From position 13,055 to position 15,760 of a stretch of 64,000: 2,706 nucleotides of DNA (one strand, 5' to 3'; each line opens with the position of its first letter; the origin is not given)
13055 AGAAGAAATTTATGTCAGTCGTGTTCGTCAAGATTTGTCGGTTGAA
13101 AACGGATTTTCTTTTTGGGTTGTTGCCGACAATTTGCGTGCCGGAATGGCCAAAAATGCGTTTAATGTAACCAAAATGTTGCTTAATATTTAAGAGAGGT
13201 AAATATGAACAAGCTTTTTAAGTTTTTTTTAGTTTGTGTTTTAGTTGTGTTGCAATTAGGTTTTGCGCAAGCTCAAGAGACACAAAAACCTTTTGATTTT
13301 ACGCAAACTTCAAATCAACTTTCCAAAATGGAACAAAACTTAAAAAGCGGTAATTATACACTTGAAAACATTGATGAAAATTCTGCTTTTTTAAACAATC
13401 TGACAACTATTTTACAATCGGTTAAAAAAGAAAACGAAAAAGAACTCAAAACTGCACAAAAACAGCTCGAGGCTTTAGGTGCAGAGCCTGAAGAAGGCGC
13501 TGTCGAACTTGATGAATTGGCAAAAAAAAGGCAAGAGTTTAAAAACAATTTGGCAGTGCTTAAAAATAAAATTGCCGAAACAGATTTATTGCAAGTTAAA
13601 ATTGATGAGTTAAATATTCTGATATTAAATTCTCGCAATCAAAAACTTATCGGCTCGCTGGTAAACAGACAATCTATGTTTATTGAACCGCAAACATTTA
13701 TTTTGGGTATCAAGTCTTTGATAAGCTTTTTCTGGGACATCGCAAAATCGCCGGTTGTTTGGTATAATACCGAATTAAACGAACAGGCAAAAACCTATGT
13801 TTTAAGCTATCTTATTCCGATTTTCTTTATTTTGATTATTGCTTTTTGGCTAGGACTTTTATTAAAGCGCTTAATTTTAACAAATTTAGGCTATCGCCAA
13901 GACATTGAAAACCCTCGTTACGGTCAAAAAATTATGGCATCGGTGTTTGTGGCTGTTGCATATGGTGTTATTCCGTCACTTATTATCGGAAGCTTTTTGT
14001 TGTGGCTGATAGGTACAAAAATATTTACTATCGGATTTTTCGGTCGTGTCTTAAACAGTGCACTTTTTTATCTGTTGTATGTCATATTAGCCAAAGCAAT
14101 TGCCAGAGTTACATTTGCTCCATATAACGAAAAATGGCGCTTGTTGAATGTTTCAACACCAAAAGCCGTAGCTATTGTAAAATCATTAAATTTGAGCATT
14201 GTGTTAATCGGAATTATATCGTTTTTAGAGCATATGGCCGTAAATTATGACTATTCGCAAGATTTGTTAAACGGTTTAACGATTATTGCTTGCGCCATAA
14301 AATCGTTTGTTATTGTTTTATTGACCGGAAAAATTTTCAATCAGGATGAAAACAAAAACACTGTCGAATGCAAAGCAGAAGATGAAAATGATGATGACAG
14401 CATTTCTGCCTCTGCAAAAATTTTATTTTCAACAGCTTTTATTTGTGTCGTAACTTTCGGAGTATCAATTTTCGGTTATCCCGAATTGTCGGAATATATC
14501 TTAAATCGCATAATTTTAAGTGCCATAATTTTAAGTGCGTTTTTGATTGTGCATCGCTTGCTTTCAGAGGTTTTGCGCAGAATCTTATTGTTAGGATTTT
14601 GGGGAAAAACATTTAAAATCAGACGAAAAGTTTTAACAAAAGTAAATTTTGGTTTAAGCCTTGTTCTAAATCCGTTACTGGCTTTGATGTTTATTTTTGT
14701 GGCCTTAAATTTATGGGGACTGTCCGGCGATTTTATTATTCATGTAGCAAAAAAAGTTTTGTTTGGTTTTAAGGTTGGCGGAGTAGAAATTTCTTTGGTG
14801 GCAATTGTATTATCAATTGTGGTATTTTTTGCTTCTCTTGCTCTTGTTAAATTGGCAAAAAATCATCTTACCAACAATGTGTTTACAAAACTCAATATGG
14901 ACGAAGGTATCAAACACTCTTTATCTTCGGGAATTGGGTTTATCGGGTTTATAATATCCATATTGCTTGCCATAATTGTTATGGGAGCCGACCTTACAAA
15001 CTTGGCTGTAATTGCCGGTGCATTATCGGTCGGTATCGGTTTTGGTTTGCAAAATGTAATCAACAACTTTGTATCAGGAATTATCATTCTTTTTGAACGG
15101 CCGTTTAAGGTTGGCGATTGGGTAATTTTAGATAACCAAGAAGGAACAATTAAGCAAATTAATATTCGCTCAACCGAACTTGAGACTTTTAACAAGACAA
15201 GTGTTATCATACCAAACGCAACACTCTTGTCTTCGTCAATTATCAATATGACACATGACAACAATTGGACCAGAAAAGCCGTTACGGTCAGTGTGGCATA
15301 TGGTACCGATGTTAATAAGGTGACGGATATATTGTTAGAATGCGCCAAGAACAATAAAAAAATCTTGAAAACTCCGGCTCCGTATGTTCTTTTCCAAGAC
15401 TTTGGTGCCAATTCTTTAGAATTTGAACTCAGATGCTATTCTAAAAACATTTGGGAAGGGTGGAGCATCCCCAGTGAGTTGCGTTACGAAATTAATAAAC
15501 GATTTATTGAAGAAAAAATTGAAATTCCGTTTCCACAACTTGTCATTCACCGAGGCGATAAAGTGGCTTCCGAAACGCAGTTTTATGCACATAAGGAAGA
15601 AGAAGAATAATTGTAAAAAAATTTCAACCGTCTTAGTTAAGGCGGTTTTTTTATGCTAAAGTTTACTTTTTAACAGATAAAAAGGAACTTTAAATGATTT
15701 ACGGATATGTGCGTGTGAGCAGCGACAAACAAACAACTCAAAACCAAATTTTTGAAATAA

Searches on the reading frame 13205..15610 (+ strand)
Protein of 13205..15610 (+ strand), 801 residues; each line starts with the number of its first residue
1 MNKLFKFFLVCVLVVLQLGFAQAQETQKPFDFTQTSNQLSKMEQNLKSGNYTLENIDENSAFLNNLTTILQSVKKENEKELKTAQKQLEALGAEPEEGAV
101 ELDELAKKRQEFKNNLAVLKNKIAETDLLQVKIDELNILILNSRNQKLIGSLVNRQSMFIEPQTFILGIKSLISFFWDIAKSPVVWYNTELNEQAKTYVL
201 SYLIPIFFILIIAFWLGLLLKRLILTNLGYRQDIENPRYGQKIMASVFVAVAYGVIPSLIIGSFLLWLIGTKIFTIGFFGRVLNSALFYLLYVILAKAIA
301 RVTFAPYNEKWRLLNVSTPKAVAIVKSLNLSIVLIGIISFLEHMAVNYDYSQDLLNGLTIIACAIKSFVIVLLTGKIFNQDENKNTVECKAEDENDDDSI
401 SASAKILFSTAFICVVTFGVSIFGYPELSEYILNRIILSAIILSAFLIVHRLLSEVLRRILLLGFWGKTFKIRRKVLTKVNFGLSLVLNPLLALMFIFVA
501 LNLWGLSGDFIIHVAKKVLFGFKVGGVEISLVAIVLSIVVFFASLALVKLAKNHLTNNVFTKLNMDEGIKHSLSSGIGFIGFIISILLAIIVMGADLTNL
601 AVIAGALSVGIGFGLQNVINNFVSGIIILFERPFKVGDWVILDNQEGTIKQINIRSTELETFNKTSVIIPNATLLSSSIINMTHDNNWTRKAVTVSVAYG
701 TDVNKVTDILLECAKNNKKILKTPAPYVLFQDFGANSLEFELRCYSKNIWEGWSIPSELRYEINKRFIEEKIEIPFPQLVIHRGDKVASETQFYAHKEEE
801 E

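Call 92: search_protein_families(library=pfam, proteins=[window:13205-15610:+], max_evalue=0.00001)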
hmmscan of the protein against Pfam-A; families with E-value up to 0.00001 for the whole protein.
window:13205-15610:+ (801 aa): 2 families
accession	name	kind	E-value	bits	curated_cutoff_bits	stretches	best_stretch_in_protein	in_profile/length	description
PF00924.24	MS_channel_2nd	-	4.7e-23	81.5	20.2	1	617-684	1-68/68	Mechanosensitive ion channel, beta-domain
PF21082.3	MS_channel_3rd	-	2.2e-21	76.5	21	1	693-774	3-88/88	Mechanosensitive ion channel MscS, C-terminal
